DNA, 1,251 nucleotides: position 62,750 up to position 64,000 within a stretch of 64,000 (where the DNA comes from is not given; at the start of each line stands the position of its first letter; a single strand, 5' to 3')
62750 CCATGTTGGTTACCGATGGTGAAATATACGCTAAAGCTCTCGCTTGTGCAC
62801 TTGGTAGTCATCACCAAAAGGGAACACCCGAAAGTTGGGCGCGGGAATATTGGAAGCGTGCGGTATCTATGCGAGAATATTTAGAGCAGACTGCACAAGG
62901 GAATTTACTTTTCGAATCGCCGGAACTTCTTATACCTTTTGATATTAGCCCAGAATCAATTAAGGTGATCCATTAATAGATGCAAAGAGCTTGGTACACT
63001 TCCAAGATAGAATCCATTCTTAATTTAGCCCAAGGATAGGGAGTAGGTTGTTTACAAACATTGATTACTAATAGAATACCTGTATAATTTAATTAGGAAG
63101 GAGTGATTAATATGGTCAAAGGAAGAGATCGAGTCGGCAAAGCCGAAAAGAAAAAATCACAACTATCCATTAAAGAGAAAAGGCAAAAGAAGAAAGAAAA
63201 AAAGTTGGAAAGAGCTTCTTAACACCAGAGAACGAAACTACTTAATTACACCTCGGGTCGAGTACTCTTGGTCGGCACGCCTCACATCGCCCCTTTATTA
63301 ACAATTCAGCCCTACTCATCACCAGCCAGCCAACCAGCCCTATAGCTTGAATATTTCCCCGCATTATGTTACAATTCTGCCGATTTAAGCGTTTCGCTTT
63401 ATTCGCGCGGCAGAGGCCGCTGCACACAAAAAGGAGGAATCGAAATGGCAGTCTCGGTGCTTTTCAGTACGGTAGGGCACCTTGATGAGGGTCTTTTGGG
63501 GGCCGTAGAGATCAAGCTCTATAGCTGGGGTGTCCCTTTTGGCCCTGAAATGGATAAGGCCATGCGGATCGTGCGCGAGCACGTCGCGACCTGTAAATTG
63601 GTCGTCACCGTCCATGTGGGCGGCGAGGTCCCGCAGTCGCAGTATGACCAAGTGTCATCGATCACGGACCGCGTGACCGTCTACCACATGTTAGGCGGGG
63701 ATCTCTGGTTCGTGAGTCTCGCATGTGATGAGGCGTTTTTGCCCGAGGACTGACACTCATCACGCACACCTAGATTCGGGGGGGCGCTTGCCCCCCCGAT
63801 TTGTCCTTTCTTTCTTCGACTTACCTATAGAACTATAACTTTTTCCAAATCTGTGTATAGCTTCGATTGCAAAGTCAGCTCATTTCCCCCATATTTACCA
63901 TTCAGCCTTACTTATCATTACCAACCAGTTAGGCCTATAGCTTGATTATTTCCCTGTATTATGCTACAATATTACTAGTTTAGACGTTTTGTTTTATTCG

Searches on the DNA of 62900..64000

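Call 108: search_rna_families(source=window, start=62900, end=64000, threshold=evalue, max_evalue=1)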
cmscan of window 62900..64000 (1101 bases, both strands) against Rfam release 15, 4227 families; matches with E-value up to 1: 2.
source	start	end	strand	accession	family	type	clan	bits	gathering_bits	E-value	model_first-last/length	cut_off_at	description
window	63708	63831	+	RF01773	rpsL_pseudo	Cis-reg; leader;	-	22.9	70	0.036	1-128/128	no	Pseudomonas rpsL leader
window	63270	63326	-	RF01134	sR30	Gene; snRNA; snoRNA; CD-box;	-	14.4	38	0.77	1-57/57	no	Small nucleolar RNA sR30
